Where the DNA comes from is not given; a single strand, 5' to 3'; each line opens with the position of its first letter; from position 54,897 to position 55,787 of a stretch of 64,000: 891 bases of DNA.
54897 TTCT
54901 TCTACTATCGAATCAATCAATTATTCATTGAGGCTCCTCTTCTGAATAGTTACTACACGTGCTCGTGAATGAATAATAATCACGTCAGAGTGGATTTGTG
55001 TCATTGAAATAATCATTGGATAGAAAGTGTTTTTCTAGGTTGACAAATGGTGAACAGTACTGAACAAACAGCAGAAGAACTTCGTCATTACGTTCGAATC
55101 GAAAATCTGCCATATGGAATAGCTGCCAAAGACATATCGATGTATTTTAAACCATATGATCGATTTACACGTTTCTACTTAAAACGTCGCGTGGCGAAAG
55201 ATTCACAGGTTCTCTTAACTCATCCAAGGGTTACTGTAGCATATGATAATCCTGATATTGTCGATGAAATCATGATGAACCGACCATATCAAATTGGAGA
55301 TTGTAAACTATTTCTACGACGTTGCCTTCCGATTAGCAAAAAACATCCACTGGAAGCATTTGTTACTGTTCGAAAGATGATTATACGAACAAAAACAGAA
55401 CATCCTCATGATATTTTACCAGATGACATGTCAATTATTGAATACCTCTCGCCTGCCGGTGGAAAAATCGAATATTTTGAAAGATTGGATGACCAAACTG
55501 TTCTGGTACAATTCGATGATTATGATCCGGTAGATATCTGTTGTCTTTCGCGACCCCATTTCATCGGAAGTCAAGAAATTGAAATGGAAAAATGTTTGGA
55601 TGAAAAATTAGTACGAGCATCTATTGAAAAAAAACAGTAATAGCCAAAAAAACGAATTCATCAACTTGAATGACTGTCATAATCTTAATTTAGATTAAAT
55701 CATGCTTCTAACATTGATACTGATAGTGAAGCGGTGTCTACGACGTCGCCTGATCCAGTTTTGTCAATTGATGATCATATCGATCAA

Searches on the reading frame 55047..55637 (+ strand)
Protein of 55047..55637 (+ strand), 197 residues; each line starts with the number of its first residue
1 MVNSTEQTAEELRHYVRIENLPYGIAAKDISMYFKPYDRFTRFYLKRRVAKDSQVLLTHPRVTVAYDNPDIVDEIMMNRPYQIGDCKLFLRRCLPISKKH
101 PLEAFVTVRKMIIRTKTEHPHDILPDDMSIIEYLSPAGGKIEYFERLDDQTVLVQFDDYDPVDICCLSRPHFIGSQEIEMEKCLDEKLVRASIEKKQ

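Call 64: search_protein_families(library=pfam, max_evalue=0.01, proteins=[window:55047-55637:+])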
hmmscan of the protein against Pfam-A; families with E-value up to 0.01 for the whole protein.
window:55047-55637:+ (197 aa): 1 family
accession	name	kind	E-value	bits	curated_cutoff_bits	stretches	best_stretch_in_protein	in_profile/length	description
PF23085.1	RRM_PARP14_3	-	0.0046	17.4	24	0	147-181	38-72/82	PARP14, third RRM domain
